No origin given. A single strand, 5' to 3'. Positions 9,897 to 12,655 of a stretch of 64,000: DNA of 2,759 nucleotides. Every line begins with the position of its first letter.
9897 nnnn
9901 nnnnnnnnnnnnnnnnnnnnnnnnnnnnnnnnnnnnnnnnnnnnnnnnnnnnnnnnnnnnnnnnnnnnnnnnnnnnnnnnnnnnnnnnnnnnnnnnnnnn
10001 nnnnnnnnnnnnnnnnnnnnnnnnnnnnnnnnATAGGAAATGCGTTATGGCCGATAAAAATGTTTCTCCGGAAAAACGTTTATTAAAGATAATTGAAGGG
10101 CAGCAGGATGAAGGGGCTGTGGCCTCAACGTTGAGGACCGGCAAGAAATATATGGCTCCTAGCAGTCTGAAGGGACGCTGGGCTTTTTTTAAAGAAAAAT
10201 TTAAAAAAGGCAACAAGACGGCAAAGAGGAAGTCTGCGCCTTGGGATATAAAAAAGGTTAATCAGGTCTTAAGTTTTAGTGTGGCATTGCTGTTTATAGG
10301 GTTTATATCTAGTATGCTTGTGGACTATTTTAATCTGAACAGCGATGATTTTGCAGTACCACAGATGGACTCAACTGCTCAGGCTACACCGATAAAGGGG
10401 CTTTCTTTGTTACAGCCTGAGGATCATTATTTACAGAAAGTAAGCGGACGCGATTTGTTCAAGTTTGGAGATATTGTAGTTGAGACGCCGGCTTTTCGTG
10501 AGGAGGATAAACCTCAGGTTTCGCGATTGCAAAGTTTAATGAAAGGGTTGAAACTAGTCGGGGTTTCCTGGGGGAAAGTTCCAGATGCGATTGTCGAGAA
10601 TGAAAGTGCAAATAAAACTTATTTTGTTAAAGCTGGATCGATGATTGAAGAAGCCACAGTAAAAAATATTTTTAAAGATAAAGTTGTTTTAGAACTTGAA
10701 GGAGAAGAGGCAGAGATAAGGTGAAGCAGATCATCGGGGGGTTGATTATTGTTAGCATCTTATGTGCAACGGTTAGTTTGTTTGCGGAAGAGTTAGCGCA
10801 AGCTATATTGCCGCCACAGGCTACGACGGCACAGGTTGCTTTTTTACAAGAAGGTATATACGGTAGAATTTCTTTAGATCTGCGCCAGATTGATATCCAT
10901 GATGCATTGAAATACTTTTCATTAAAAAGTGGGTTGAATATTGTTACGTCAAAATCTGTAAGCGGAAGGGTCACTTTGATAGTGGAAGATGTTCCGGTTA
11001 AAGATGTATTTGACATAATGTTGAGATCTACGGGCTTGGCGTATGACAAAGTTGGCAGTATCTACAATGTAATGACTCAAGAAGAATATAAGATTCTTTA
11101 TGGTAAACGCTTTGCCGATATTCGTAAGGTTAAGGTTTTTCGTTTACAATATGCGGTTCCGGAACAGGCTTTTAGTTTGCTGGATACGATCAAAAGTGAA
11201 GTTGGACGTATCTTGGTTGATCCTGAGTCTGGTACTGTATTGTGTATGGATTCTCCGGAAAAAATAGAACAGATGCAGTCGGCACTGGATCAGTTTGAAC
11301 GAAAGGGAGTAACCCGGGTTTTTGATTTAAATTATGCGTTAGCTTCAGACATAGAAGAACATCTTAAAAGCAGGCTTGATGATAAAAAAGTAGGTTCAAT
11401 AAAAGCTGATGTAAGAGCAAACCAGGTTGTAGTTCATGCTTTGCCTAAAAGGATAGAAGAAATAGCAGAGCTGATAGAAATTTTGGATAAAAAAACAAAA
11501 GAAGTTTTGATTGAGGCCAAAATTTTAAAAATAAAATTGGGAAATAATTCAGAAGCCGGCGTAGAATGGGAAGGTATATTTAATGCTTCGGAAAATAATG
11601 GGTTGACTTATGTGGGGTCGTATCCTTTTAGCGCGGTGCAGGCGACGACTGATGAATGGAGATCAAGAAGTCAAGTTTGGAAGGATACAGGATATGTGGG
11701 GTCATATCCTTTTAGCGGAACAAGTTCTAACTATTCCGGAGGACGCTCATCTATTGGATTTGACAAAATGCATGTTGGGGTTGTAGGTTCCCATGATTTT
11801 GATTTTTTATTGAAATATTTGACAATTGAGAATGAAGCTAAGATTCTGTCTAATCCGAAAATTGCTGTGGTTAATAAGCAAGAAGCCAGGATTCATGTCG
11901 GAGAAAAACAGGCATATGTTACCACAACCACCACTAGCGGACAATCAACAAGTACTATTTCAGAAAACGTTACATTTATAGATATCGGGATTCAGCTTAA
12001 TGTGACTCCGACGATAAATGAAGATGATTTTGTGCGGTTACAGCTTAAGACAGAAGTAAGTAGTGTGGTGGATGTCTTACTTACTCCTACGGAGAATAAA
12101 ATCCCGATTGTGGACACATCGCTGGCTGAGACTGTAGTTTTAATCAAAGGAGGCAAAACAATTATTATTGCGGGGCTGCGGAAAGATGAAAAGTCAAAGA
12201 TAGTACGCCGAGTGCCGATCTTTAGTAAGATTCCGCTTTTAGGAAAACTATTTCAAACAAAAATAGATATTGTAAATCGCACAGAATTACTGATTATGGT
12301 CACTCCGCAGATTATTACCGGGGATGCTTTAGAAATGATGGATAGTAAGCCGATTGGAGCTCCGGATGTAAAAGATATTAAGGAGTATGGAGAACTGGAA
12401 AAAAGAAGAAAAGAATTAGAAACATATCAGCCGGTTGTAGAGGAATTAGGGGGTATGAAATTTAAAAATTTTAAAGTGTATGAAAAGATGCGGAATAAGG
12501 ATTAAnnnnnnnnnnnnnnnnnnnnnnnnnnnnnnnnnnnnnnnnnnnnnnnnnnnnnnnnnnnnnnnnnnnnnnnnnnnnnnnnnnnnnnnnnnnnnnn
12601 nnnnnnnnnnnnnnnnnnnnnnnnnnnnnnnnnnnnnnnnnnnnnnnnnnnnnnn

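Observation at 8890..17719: ExeA/MshM-like ATPase + GspC/PilP-like protein + two tandem secretin / coiled-coil-TPR modules, with no pilins or T2SS/T4P ATPases in the window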

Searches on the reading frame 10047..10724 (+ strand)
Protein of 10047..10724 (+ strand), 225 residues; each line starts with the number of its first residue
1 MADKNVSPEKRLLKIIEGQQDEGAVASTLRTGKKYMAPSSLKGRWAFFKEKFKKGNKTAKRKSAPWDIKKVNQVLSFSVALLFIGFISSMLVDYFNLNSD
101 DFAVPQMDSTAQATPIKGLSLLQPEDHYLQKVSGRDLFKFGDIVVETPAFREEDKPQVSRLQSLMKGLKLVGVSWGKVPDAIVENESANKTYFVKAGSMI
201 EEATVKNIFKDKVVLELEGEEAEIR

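Call 5: search_protein_families(library=pfam, proteins=[window:10047-10724:+], max_evalue=0.01)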
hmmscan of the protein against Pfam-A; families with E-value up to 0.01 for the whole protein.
window:10047-10724:+ (225 aa): 1 family
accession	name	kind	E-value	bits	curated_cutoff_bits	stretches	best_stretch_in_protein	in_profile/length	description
PF11356.14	T2SSC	-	0.00011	22.4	27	1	164-221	76-136/141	Type II secretion system protein C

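Call 7: search_protein_families(library=ncbifam, proteins=[window:10047-10724:+], max_evalue=0.01)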
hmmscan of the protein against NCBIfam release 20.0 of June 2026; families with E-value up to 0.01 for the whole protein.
window:10047-10724:+ (225 aa): 0 families

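Call 41: search_solved_structures(query=window:10047-10724:+, max_evalue=10)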
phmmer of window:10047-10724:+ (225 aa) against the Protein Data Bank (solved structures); distinct sequences matched with E-value up to 10: 3.
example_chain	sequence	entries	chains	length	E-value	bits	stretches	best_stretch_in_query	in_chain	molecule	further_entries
9cik_A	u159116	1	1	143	0.41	13.3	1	138-207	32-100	Thermonuclease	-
4hmj_A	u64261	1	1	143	0.47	13.1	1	138-207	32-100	Thermonuclease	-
5igb_A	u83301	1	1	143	0.85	12.3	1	138-207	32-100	Thermonuclease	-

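Call 43: find_homologous_proteins(query=window:10047-10724:+)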
Query window:10047-10724:+ (225 aa): 9 proteins with E <= 0.001 among 296 candidates.
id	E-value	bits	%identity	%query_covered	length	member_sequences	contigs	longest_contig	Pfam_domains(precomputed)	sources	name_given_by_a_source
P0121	3.3e-141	486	100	100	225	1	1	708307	-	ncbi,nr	ncbi:MAG: hypothetical protein GY853_03220 [PVC group bacterium]|nr:hypothetical protein [PVC group 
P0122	4.1e-69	250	54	100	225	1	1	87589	-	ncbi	ncbi:MAG: hypothetical protein ABII88_07795 [Candidatus Omnitrophota bacterium]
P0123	1.9e-50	189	45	100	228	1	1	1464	-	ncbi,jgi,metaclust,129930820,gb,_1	metaclust:\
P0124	3.3e-44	169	40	100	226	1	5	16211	PF11356.15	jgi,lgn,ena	-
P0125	1.4e-43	167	43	100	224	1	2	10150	-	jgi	-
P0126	8.9e-42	161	41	100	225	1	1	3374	-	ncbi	-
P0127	3.0e-27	113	33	100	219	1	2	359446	PF11356.15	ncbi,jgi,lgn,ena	-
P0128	4.6e-26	110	33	100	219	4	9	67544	PF11356.15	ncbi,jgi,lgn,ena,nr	ncbi:MAG: hypothetical protein DRP68_02860 [Candidatus Omnitrophota bacterium]|nr:MAG: hypothetical 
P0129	2.6e-24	104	34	99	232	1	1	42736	PF11356.15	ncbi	ncbi:MAG: hypothetical protein V1893_03585 [Candidatus Omnitrophota bacterium]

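Call 56: find_encoding_contigs(protein=P0121, flank=10000, max_places=2)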
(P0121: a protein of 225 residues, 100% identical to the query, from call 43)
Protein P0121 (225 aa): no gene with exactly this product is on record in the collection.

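Call 59: predict_structure(alignment_id=A2)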
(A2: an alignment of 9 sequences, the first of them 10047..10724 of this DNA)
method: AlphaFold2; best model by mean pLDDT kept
length: 225 residues; sequences in the alignment: 9
mean_pLDDT: 71.0   pTM: 0.30
mean pLDDT of the five models: 71.0, 69.0, 68.4, 66.5, 66.3
residues with pLDDT >= 90: 34; 70-90: 83; 50-70: 82; < 50: 26
segments of 3 or more residues with pLDDT < 50: 1-3, 25-27, 58-63, 148-150
pLDDT, mean of each block of 10 residues (from residue 1): 61 67 51 56 70 56 64 90 93 75 54 51 71 61 53 58 83 87 89 89 88 87 86
secondary structure, 60 per line:
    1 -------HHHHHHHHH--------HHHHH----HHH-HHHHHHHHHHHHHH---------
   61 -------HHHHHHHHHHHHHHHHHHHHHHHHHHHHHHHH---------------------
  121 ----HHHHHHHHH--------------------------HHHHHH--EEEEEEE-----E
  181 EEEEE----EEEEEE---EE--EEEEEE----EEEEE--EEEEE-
elements in order: H8-16 H25-29 H38-51 H68-99 H125-133 H160-165 E168-174 E180-185 E190-195 E203-208 E213-217 E220-224

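Call 62: fold_search(model_id=the predicted structure, library=pdb)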
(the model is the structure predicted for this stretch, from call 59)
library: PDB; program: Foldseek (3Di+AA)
matches with E <= 10: 636; with E <= 0.001: 0
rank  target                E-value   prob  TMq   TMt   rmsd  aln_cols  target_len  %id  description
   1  3oss_C                2.3e-03  1.00  0.24  0.77   1.3        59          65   24  The crystal structure of enterotoxigenic Escherichia coli GspC-GspD complex from the type II secretion system (released 2011-08-03)
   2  3jc8_Pa               3.8e-03  1.00  0.24  0.35  20.4       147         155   20  Architectural model of the type IVa pilus machine in a piliated state (released 2016-03-16)
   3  7oio_MODEL_1_A        1.1e-02  1.00  0.23  0.35  19.1       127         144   22  Solution structure of Legionella pneumophila LspC (released 2022-06-01)
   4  2ivw_MODEL_1_A        1.9e-02  1.00  0.23  0.43  10.9        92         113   18  The solution structure of a domain from the Neisseria meningitidis PilP pilot protein. (released 2007-02-13)
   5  2lnv_MODEL_1_A        7.8e-02  0.99  0.22  0.43   2.6        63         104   24  Solution structure of GspC-HR of typeII secretion system (released 2012-01-25)
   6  4av2_M                8.7e-02  0.99  0.22  0.56   5.9        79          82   20  Single particle electron microscopy of PilQ dodecameric complexes from Neisseria meningitidis. (released 2012-10-17)
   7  2y4y_B                1.0e-01  1.00  0.23  0.61   2.8        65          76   15  Structure of a domain from the type IV pilus biogenesis lipoprotein PilP, from Pseudomonas aeruginosa (released 2012-01-18)
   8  6hcg_e                1.9e-01  0.98  0.22  0.64   2.7        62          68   21  Klebsiella pneumoniae type II secretion system outer membrane complex. PulD, PulS and PulC HR domain. (released 2019-11-27)
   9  6u0p_C                2.5e-01  0.98  0.13  0.05   0.9        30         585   13  Crystal structure of PieE, the flavin-dependent monooxygenase involved in the biosynthesis of piericidin A1 (released 2020-03-11)
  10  6u0p_A                4.1e-01  0.96  0.13  0.05   0.9        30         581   13  Crystal structure of PieE, the flavin-dependent monooxygenase involved in the biosynthesis of piericidin A1 (released 2020-03-11)
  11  6u0p_D                5.1e-01  0.95  0.13  0.05   0.9        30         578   13  Crystal structure of PieE, the flavin-dependent monooxygenase involved in the biosynthesis of piericidin A1 (released 2020-03-11)
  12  6u0p_B                5.1e-01  0.94  0.13  0.05   0.9        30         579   13  Crystal structure of PieE, the flavin-dependent monooxygenase involved in the biosynthesis of piericidin A1 (released 2020-03-11)
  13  8cd4                  5.8e-01  0.30  0.13  0.19  14.5        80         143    8  structure of HEX-1 from N. crassa crystallized in cellulo (cytosol), diffracted at 100K and resolved using CrystFEL (released 2024-02-21)
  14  2xlr_D                6.1e-01  0.92  0.12  0.06   1.0        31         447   10  Joint-functions of protein residues and NADP(H) in oxygen-activation by flavin-containing monooxygenase: Asn78Asp muta (released 2010-09-15)
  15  6hns_A                6.1e-01  0.91  0.12  0.06   1.0        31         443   19  Structure of Nitrincola lacisaponensis flavin-containing monooxygenase (FMO) in complex with FAD and NADP+ (released 2019-01-02)
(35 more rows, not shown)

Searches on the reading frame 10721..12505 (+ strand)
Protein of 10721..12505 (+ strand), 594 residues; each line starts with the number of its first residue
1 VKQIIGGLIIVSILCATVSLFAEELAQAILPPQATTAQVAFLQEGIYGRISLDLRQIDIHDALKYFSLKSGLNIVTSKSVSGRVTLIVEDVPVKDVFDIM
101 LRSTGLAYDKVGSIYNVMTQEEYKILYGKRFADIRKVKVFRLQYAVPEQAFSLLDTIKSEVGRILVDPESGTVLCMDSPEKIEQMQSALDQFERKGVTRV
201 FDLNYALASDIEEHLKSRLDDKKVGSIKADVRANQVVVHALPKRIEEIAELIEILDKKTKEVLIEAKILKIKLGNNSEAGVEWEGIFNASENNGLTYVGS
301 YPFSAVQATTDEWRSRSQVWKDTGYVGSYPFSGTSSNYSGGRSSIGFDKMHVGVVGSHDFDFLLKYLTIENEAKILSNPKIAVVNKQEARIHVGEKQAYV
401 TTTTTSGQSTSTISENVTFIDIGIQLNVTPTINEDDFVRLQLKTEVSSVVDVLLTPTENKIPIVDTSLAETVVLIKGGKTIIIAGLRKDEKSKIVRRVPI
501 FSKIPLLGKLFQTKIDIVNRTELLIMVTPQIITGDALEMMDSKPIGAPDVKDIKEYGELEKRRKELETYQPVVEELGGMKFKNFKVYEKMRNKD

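Call 5: search_protein_families(library=pfam, proteins=[window:10721-12505:+], max_evalue=0.01)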
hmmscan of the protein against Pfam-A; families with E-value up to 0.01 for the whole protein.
window:10721-12505:+ (594 aa): 4 families
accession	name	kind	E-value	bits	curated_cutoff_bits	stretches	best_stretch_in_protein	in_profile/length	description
PF00263.26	Secretin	-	7.9e-42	143.2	27.5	1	370-532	5-168/169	Bacterial type II and III secretion system protein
PF03958.22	Secretin_N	-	1.1e-20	74.1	28.2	2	198-258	1-66/69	Bacterial type II/III secretion system short domain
PF07660.19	STN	-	1.4e-07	31.6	28.4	1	74-117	3-49/52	Secretin and TonB N terminus short domain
PF21305.2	type_II_gspD_N0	-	0.0069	16.6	27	0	52-101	1-51/71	GspD-like, N0 domain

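Call 7: search_protein_families(library=ncbifam, proteins=[window:10721-12505:+], max_evalue=0.01)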
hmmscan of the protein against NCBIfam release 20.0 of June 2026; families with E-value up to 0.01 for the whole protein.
window:10721-12505:+ (594 aa): 9 families
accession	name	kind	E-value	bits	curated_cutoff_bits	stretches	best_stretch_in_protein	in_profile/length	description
TIGR02515.1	IV_pilus_PilQ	subfamily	2e-74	251.1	284.35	2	198-532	99-427/428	type IV pilus secretin PilQ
TIGR02517.1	type_II_gspD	equivalog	1.3e-68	232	351.35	2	226-535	302-593/600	type II secretion system secretin GspD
TIGR02519.1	pilus_MshL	equivalog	6.3e-45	153.4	250.2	1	235-532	9-290/290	pilus (MSHA type) biogenesis protein MshL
TIGR02516.1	type_III_yscC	equivalog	1.3e-42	146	238.45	2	221-533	195-462/463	type III secretion system outer membrane ring subunit SctC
NF010083.0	PRK13568.1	equivalog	1.3e-37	129.5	554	3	350-533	242-418/419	DNA uptake porin HofQ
NF007851.2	PRK10560.1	exception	2.7e-24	85.7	598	3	351-533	235-410/412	DNA uptake porin HofQ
TIGR02520.1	pilus_B_mal_scr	equivalog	1.3e-16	60.2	287.65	2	320-529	303-511/513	PilN family type IVB pilus formation outer membrane protein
NF042912.1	Amuc_1098_fam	equivalog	1.9e-16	59.3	750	1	412-532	673-796/805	Amuc_1098 family type IV pilus outer membrane protein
NF011873.0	PRK15346.1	equivalog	5.3e-16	58.4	524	2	357-515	326-477/499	EscC/YscC/HrcC family type III secretion system outer membrane ring protein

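Call 73: search_solved_structures(query=window:10721-12505:+, max_evalue=1e-25, show_alignments=2)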
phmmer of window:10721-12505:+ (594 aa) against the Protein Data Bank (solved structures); distinct sequences matched with E-value up to 1e-25: 10.
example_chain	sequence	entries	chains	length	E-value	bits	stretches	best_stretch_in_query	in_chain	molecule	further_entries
6w6m_A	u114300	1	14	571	4.4e-36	127.8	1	198-532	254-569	Type IV pilus secretin PilQ family protein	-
3jc8_Qa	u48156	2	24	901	2.1e-35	125.6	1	186-534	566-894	PilQ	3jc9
6ve2_A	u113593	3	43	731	6.5e-34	120.6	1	200-537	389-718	Fimbrial assembly protein PilQ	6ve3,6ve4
9x0w_A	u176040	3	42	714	7.1e-34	120.5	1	200-537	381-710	Fimbrial assembly protein PilQ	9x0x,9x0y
5wln_G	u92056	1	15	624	8.2e-33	117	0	352-536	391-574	Type II secretion system protein D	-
4av2_A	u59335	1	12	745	1.3e-28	103.2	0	371-532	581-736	TYPE IV PILUS BIOGENESIS AND COMPETENCE PROTEIN PILQ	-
9sh1_A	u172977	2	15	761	1.7e-28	102.7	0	371-532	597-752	Type IV pilus biogenesis and competence protein PilQ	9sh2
6i1x_A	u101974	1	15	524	1e-27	100.1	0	165-533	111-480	Type II secretion system protein D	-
5zdh_A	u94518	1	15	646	2.4e-26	95.6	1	163-533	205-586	Type II secretion system protein D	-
5wq7_A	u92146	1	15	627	2.7e-26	95.5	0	163-537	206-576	Putative type II secretion system protein D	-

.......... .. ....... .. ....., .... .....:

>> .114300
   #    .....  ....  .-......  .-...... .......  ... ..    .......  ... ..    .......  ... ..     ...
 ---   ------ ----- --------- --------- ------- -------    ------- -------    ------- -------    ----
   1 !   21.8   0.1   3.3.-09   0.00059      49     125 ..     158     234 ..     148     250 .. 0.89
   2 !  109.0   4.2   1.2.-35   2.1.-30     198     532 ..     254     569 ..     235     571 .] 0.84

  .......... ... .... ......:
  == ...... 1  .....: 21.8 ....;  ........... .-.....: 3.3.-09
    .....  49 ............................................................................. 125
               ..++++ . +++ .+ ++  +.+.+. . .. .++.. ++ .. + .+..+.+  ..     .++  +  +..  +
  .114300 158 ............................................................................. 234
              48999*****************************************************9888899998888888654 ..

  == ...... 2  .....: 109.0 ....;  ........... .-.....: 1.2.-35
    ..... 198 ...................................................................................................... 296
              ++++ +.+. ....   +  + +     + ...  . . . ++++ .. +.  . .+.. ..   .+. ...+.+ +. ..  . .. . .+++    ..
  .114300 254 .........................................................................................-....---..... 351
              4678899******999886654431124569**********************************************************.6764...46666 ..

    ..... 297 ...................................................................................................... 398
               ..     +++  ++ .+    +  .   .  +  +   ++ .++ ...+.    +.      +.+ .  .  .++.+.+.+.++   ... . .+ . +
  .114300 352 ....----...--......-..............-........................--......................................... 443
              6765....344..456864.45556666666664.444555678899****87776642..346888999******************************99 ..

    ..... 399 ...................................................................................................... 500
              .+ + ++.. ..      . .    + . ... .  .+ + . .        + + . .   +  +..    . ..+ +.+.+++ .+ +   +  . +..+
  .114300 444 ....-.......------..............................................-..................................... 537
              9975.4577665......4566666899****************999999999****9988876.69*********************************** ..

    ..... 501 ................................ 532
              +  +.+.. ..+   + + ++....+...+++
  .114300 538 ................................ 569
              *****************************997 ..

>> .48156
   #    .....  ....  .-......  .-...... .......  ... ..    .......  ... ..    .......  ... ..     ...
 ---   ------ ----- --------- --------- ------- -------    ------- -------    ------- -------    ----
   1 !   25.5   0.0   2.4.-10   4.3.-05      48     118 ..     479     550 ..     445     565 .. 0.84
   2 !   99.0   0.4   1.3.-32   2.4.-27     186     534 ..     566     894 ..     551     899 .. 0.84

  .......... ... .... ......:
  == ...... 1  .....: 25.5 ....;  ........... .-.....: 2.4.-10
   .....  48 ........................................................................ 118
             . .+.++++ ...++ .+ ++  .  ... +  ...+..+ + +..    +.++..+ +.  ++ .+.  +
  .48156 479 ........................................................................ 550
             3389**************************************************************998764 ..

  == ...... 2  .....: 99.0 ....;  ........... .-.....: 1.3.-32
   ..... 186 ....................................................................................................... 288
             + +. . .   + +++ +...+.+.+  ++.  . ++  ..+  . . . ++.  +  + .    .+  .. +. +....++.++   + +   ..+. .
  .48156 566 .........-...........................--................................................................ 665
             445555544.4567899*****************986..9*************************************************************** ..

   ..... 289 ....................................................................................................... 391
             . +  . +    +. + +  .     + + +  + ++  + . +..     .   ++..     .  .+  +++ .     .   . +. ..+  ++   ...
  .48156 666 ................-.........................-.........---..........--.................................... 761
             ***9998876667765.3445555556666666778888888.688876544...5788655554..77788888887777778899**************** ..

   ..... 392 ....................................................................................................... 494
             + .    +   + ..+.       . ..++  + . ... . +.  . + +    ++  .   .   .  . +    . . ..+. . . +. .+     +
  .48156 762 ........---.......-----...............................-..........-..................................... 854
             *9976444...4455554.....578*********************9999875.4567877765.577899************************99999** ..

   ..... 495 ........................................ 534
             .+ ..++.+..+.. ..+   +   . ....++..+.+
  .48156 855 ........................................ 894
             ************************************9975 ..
